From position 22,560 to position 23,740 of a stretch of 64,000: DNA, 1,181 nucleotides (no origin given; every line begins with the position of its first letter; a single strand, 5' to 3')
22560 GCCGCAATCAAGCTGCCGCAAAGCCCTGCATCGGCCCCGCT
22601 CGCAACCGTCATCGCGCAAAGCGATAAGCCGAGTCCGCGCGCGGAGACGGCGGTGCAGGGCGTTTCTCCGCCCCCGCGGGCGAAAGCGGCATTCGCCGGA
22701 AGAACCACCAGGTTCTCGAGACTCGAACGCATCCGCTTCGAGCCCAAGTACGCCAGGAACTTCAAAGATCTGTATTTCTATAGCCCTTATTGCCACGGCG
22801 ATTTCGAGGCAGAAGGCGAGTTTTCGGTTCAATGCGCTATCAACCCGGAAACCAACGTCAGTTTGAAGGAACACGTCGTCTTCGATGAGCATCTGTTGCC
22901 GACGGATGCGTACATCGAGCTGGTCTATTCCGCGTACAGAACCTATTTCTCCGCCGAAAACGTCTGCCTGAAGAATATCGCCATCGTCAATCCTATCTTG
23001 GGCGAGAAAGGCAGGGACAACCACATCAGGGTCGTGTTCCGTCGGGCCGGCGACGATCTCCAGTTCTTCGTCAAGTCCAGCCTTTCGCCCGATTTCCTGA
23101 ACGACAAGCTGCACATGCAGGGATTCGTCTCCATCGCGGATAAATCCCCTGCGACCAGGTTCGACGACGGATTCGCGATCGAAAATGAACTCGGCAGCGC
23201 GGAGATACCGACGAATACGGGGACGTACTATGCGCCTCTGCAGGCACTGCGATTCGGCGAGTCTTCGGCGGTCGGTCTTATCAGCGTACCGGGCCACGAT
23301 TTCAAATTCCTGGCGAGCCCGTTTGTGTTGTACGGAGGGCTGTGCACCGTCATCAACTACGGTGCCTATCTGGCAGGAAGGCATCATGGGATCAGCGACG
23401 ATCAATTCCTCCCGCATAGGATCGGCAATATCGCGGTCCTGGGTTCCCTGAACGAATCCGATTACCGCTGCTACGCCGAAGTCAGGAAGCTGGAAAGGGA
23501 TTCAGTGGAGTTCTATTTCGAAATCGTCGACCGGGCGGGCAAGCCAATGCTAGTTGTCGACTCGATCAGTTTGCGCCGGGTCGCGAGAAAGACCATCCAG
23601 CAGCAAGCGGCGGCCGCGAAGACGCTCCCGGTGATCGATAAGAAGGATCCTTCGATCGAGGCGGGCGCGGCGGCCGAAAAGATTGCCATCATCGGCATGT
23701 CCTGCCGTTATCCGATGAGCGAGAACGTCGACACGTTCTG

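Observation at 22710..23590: Orphan DH-like double-hotdog domain in a non-canonical position (after tandem beta-branching ACPs, before KS4)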

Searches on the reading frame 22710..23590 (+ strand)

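Call 8: find_homologous_proteins(query=window:22710-23590:+, max_evalue=0.001)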
Query window:22710-23590:+: 1254 candidates shared short words with the query, none scored E <= 0.001.

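Call 9: find_related_loci(query=window:22710-23590:+, collection=genome_contigs, flank=10000)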
Query window:22710-23590:+ (293 aa) in genome_contigs; peptide patterns used: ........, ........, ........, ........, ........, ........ (x = any residue, [..] = any of these).
98 stretches matched a pattern; 3 encode a relative of the query (tblastn E <= 1e-3); 3 distinct loci.
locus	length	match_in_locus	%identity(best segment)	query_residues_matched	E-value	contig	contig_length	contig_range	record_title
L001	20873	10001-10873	66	1-291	4e-133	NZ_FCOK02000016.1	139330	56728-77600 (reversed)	Caballeronia udeis isolate LMG 27134, whole genome shotgun sequence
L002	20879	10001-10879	65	1-293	9e-129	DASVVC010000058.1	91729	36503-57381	MAG TPA_asm: Telluria sp. isolate SMAG_U3333 k141_532268, whole genome shotgun sequence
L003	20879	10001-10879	64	1-293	6e-127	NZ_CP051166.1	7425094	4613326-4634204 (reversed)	Massilia atriviolacea strain SOD chromosome, complete genome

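Call 15: search_protein_representatives(protein=window:22710-23590:+)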
Query: 293 residues. Proteins with E-value up to 0.001 (for the whole library): 99; up to 1e-10: 36; up to 1e-30: 14. The best 99 are listed.
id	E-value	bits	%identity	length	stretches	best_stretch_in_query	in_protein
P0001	4.4e-159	544.5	60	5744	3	2-293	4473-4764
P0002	3.5e-113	393.8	61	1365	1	7-293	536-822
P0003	1.2e-103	362.6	59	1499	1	8-293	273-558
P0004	6.9e-93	327.2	51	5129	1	7-292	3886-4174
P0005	7.2e-90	317.4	57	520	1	6-293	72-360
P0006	2.4e-71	256.6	41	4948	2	3-292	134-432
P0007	2.8e-67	243.2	40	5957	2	8-293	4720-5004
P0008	6.7e-56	205.9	35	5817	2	8-292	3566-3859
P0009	1.9e-47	178.1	40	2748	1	10-292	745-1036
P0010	5.5e-47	176.6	36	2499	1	10-292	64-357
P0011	1.4e-41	158.8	33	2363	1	10-291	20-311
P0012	9.1e-36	139.8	33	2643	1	7-292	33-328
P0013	2.1e-35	138.6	35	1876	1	15-291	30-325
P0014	6.0e-33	130.5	48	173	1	169-292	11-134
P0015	4.3e-27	111.3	46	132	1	169-292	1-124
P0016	8.8e-24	100.5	25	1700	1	17-292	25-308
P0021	2.7e-19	85.7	29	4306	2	43-291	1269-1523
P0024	3.0e-17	79.0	27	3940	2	25-291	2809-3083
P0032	2.5e-13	66.1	23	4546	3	17-291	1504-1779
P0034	6.4e-13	64.8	24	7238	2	43-293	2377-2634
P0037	1.6e-10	56.9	26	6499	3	28-291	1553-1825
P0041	2.7e-09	52.9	26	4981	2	46-291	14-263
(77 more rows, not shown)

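Call 17: search_solved_structures(query=window:22710-23590:+, max_evalue=10, show_alignments=3)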
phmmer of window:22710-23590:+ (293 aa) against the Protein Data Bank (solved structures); distinct sequences matched with E-value up to 10: 6.
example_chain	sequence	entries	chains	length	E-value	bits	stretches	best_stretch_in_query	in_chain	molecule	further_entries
5hst_A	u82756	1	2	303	0.00034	23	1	48-290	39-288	Polyketide synthase type I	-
5e1v_B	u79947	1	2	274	0.00042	22.7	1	50-101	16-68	Polyketide synthase PksL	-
5kku_A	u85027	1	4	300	0.019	17.3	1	47-122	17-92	Polyketide synthase type I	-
3kg6_A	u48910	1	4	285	0.18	14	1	37-98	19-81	CurF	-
5tz7_A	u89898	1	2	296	0.73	12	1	35-97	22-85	CurK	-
3kg9_A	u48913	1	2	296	0.85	11.8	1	35-97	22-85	CurK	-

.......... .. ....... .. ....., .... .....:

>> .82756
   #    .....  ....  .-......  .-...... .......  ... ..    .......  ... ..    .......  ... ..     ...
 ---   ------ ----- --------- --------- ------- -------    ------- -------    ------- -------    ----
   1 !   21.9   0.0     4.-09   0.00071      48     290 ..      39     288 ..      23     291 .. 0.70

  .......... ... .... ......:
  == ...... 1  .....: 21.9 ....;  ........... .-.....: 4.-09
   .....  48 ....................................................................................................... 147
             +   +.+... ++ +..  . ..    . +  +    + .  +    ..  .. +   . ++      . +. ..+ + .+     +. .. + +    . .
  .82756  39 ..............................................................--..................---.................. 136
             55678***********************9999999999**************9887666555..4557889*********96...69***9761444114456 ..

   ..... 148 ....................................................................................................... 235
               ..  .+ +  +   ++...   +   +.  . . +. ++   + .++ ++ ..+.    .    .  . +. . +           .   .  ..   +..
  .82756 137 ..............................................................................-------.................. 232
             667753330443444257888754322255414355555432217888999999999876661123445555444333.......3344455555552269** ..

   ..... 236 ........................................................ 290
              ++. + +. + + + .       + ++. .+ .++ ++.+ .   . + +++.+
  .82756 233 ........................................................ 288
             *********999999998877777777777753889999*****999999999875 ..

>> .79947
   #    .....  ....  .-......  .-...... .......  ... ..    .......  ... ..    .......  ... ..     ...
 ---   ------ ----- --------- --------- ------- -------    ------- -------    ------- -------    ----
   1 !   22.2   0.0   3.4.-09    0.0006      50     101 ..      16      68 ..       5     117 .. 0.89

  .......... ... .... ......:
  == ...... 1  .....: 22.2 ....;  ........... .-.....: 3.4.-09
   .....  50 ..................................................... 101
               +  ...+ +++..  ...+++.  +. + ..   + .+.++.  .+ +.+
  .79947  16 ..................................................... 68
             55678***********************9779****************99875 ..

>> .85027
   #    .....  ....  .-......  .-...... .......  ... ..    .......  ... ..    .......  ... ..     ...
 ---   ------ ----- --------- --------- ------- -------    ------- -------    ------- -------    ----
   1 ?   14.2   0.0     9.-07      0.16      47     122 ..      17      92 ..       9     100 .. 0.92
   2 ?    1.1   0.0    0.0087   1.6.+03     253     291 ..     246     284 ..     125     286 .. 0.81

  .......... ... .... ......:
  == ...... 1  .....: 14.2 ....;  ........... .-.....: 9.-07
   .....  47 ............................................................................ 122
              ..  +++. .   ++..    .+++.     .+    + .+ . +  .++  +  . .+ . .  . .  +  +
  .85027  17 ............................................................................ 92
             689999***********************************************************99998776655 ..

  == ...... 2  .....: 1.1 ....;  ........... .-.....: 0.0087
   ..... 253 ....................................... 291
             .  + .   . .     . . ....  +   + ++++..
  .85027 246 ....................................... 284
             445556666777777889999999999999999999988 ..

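Call 25: list_cluster_members(proteins=[P0001, P0004, P0006, P0007, P0008, P0021, P0024, P0032, P0037, P0034])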
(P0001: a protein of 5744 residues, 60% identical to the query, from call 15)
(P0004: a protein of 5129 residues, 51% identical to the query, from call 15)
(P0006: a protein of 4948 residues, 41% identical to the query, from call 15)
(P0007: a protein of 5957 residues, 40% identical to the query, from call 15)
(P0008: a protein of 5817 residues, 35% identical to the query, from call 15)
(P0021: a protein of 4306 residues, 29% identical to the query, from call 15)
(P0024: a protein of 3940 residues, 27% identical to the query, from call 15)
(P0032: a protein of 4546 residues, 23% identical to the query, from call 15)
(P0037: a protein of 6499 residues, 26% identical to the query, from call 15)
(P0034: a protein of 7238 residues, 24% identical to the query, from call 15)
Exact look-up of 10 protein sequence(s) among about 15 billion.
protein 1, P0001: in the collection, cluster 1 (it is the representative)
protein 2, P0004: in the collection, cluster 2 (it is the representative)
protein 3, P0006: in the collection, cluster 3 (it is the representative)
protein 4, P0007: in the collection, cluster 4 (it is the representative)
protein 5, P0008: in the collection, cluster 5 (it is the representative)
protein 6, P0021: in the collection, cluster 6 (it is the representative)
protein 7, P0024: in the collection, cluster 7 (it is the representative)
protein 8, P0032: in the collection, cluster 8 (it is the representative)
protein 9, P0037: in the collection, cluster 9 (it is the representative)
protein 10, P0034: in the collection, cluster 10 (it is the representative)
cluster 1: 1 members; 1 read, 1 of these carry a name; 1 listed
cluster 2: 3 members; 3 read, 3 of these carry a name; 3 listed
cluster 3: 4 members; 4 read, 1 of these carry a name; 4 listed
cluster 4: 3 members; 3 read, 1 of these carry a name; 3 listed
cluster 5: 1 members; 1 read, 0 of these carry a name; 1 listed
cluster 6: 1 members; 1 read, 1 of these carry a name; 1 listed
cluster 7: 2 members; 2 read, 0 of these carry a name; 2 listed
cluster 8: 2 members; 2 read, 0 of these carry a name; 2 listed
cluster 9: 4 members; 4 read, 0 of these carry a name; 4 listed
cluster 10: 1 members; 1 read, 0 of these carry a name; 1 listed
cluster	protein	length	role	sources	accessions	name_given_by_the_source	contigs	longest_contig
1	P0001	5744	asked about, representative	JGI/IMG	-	acyl transferase domain-containing protein/enoyl-CoA hydratase/carnithine racemase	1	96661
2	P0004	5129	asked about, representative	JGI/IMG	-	acyl transferase domain-containing protein/enoyl-CoA hydratase/carnithine racemase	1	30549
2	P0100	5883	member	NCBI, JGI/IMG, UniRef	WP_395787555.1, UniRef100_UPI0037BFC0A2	SDR family NAD(P)-dependent oxidoreductase [Aquimonas sp.] | acyl transferase domain-containing protein/enoyl-CoA hydratase/carnithine racemase | SDR family NAD(P)-dependent oxidoreductase n=1 Tax=Aquimonas sp. TaxID=1872588 ...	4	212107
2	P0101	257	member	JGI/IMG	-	hypothetical protein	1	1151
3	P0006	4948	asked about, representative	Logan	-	-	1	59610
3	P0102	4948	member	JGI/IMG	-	acyl transferase domain-containing protein/thioesterase domain-containing protein/acyl ...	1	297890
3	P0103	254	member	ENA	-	-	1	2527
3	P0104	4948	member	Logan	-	-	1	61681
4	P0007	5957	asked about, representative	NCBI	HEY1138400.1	MAG TPA: SDR family NAD(P)-dependent oxidoreductase [Xanthomonadaceae bacterium]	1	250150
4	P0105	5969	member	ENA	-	-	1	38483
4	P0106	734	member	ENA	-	-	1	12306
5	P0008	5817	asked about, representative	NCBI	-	-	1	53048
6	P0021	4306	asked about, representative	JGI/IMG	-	probable biosynthetic protein (TIGR04098 family)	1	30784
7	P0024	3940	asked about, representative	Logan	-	-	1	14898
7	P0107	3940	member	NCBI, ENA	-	-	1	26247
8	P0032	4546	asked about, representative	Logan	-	-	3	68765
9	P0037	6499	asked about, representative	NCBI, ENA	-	-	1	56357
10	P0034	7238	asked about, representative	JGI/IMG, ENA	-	-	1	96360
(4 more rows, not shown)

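Call 28: search_solved_structures(query=A1, max_evalue=1, show_alignments=4)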
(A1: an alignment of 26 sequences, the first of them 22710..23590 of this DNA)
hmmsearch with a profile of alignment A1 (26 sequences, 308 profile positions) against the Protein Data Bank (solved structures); distinct sequences matched with E-value up to 1: 49.
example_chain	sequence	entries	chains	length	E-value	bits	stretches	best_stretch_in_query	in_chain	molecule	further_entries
3kg6_A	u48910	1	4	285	3.8e-25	91.9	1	46-299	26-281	CurF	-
5tz7_A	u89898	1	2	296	4.9e-25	91.5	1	42-306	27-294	CurK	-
3kg9_A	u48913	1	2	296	7.7e-25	90.9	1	42-306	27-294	CurK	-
5tz5_A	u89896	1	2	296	1.1e-22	83.8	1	42-306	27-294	CurK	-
3kg8_A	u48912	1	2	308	3.2e-22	82.3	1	36-300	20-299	CurJ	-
8qk4_A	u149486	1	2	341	8.3e-21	77.6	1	51-299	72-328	Polyketide synthase PksJ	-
5kku_A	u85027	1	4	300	1.7e-20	76.6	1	50-306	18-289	Polyketide synthase type I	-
5hqw_A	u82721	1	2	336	3.1e-20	75.8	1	52-299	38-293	Putative polyketide synthase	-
5tz6_A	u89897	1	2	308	4.8e-20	75.1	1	36-300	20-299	CurJ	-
5hst_A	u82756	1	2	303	1.6e-18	70.1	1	52-303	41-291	Polyketide synthase type I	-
7zmf_A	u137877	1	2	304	2.1e-18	69.7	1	52-305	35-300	Putative polyketide synthase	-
5e1v_B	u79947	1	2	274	3.9e-18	68.9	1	50-296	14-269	Polyketide synthase PksL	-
7zma_A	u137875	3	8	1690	8.9e-17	64.4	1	52-305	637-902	Putative polyketide synthase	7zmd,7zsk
7tzl_A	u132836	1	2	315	1.1e-16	64.1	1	47-297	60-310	3-oxoacyl-[acyl-carrier-protein] reductase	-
5j6o_A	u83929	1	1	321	2.6e-14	56.3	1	52-298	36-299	Putative polyketide synthase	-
4u3v_A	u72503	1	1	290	8.7e-06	28.3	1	153-301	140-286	Polyketide synthase PksR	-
6b2v_A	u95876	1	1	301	2e-05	27.1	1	62-297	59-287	SorB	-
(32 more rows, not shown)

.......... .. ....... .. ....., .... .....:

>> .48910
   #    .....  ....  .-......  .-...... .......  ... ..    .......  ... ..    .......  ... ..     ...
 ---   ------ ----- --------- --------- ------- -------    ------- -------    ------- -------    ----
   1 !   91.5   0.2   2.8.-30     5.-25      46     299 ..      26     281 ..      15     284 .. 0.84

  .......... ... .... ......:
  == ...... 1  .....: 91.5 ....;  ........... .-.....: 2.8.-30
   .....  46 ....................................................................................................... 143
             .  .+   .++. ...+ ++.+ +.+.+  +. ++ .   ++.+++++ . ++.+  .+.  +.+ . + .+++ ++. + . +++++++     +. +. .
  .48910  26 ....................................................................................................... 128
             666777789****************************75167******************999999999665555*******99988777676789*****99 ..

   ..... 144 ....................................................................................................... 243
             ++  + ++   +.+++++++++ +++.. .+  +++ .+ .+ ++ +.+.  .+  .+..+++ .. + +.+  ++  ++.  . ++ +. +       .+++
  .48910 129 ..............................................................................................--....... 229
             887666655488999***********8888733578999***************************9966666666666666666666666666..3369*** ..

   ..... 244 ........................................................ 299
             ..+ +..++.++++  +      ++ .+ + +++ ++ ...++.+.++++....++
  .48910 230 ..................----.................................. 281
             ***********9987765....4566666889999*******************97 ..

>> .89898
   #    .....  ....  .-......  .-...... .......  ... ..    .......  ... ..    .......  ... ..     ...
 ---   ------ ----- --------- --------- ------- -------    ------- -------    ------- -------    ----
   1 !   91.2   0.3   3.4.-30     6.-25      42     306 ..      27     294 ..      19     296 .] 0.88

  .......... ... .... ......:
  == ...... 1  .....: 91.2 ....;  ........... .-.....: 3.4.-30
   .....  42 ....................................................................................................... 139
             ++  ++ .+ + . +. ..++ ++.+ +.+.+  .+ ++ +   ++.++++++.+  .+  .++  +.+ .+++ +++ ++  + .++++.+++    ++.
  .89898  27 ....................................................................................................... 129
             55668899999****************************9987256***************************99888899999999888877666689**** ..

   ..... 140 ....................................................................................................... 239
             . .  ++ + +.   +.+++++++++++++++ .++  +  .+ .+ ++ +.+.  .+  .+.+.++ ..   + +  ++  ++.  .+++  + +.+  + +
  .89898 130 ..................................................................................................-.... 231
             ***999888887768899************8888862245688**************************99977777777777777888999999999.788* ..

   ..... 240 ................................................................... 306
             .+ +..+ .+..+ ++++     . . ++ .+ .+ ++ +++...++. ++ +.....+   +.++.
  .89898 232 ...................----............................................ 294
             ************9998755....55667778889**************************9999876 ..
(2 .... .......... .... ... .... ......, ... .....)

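Call 30: find_homologous_proteins(query=A1, max_evalue=1e-10)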
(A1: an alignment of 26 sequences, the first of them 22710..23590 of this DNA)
Query A1 (26 sequences) (293 aa, profile of the alignment): 1 proteins with E <= 1e-10 among 4439 candidates.
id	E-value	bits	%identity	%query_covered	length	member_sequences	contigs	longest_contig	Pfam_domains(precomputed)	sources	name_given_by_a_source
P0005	2.8e-73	265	55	98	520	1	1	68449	PF00109.33,PF21089.4,PF00550.32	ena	-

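Call 38: predict_structure(alignment_id=A1)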
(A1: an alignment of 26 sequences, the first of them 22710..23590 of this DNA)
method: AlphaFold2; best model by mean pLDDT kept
length: 293 residues; sequences in the alignment: 26
mean_pLDDT: 90.9   pTM: 0.89
mean pLDDT of the five models: 90.9, 90.5, 90.2, 89.9, 89.6
residues with pLDDT >= 90: 214; 70-90: 67; 50-70: 7; < 50: 5
segments of 3 or more residues with pLDDT < 50: 1-5
pLDDT, mean of each block of 10 residues (from residue 1): 58 73 88 92 95 88 95 92 90 94 97 95 95 97 88 95 85 85 98 91 94 95 89 93 92 98 97 96 97 77
secondary structure, 60 per line:
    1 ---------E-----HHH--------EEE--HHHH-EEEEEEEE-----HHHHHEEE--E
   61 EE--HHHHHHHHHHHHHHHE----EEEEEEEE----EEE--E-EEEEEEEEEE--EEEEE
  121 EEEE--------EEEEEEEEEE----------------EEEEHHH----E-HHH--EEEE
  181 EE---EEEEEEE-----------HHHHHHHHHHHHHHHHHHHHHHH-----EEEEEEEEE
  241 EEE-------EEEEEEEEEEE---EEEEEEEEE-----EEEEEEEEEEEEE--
elements in order: E27-29 H32-35 E37-44 H50-54 E55-57 E60-62 H65-79 E85-92 E97-99 E104-113 E116-124 E133-142 E159-162 E177-182 E186-192 H204-226 E232-243 E251-261 E265-273 E279-291
